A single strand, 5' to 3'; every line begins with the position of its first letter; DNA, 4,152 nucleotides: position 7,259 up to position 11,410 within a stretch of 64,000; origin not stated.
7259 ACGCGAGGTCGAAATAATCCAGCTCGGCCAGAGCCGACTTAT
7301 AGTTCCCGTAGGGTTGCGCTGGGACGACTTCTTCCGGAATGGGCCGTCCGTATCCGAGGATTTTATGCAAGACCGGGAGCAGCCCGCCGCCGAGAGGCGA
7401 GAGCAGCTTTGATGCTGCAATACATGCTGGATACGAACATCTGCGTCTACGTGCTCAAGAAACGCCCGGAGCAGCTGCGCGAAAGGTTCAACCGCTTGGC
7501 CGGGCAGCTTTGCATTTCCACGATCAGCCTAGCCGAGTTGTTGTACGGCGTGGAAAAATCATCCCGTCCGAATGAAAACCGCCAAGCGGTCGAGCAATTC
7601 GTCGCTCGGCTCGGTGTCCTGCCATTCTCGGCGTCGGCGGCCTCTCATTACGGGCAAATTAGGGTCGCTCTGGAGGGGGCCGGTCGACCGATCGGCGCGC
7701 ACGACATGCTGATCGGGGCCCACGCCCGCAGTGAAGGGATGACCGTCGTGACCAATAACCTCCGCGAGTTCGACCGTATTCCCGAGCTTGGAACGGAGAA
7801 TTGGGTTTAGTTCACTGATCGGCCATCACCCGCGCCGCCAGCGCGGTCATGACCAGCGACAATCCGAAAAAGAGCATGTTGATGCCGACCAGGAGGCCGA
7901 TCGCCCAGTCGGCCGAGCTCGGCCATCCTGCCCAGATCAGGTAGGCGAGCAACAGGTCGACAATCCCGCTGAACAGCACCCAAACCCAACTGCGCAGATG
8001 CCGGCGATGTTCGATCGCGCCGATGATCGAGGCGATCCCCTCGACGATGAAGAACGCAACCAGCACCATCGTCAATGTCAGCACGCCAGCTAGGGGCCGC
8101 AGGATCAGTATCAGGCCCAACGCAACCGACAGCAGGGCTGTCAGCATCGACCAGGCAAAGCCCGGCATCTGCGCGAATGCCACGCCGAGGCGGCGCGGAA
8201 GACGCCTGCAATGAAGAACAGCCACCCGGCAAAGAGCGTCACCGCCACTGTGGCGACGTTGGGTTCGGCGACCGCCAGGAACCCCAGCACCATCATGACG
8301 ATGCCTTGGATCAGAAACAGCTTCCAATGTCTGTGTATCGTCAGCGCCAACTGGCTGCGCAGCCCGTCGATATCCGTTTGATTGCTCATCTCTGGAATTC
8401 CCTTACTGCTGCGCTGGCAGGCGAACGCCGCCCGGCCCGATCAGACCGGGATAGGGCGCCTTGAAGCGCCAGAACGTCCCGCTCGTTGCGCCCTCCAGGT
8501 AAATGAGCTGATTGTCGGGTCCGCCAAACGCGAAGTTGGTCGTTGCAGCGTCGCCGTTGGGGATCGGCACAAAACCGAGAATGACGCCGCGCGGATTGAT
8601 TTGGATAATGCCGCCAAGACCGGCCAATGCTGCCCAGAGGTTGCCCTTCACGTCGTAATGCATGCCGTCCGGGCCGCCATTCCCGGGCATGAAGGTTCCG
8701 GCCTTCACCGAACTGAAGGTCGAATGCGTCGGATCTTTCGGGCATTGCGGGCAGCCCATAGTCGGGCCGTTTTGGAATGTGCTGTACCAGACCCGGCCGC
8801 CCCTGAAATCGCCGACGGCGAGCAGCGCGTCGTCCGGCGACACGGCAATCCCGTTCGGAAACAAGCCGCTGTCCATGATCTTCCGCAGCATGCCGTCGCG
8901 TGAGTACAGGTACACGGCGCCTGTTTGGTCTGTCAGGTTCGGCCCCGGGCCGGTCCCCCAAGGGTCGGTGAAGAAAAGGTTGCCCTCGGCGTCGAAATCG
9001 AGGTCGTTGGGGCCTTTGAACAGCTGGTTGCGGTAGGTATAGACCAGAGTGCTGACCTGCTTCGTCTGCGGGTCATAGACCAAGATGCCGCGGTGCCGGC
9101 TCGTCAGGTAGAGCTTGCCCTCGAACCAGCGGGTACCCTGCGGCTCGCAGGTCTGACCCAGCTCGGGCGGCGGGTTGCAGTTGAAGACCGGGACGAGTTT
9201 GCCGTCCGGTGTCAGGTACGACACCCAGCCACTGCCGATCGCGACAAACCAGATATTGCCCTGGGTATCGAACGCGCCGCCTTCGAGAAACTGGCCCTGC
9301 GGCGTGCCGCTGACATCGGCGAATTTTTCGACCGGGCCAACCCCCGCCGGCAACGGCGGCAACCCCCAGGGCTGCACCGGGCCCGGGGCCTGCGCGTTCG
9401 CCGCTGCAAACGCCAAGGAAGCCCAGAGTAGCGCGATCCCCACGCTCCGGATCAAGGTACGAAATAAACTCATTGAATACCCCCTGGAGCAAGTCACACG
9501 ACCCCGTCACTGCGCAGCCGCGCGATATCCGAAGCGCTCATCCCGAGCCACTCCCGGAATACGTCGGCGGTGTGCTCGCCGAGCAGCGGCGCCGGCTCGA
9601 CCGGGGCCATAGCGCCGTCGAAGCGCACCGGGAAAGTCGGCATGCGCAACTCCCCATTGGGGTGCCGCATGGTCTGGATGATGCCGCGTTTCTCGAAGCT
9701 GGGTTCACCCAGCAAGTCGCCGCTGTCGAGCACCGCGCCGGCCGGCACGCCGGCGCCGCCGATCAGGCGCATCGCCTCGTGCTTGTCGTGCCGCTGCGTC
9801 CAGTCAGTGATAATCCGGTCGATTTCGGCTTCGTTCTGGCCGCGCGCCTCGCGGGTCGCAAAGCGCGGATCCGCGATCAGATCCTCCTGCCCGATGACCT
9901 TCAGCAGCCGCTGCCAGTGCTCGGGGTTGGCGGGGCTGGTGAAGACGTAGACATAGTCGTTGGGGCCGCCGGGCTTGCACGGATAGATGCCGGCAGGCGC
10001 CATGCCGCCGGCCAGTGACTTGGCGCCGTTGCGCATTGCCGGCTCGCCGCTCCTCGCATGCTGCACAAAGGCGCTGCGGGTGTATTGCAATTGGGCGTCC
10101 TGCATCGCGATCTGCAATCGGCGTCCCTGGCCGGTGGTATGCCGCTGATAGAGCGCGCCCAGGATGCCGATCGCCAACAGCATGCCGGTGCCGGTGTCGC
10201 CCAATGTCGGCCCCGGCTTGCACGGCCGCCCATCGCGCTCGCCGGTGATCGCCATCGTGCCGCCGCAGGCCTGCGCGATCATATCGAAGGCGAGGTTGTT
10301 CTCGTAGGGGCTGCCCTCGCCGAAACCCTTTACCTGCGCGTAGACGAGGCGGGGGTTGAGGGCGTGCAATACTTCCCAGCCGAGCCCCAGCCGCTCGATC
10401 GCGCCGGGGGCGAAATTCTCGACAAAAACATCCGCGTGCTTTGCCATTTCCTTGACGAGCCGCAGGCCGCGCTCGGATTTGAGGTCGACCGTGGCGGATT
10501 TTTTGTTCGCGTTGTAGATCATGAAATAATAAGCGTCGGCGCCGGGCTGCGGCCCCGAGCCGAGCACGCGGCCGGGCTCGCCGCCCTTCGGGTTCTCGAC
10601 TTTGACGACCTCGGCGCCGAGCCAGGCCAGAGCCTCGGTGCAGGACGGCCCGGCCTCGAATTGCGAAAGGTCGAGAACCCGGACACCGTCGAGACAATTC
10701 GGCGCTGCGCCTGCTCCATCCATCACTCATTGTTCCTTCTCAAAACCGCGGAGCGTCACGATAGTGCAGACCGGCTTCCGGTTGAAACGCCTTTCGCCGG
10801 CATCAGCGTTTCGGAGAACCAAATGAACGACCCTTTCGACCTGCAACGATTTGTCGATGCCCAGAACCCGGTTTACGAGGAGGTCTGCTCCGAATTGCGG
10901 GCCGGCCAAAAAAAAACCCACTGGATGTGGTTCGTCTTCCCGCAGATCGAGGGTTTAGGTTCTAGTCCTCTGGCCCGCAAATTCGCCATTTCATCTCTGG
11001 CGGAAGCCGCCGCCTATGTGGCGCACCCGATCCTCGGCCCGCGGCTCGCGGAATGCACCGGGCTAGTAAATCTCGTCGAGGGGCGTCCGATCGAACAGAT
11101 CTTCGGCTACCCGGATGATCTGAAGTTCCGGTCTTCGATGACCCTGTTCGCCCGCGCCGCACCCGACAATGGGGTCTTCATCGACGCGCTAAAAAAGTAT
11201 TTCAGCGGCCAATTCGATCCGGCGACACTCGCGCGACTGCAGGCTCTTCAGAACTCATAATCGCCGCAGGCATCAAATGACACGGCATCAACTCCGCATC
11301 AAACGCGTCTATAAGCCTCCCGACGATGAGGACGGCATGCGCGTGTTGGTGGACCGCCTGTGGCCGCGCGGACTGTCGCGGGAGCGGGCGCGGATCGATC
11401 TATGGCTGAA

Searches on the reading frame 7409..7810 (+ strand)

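Call 45: search_protein_families(library=pfam, max_evalue=0.001, proteins=[window:7409-7810:+])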
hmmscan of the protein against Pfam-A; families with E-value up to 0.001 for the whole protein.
window:7409-7810:+ (133 aa): 1 family
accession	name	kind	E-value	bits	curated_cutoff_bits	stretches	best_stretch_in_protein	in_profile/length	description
PF01850.27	PIN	-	6e-21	75.7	23.6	1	5-126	1-119/120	PIN domain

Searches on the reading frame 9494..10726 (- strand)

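Call 97: search_protein_families(library=pfam, max_evalue=0.00001, proteins=[window:9494-10726:-])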
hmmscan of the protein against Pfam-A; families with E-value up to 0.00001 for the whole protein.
window:9494-10726:- (410 aa): 1 family
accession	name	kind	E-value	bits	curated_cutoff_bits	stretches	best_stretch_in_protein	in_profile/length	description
PF02515.22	CoA_transf_3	-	2.1e-110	369.7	23.3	1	12-386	1-366/366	CoA-transferase family III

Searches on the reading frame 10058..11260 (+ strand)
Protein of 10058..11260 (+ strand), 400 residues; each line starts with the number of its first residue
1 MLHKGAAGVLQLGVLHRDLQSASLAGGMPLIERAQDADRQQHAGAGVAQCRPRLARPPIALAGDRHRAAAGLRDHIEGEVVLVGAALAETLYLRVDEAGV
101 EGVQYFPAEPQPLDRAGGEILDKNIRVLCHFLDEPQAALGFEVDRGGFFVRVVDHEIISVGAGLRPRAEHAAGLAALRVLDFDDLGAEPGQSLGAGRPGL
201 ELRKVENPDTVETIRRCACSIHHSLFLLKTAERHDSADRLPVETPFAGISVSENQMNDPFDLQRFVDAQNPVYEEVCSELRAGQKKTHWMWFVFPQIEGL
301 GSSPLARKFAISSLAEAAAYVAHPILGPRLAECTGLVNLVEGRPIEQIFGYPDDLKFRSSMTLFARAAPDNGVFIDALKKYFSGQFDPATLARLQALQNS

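Call 97: search_protein_families(library=pfam, max_evalue=0.00001, proteins=[window:10058-11260:+])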
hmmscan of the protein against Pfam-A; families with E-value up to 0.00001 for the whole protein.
window:10058-11260:+ (400 aa): 1 family
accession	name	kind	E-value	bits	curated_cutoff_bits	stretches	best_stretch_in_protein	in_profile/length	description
PF08837.16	DUF1810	-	1.4e-56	190.6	25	1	260-394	2-136/136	Protein of unknown function (DUF1810)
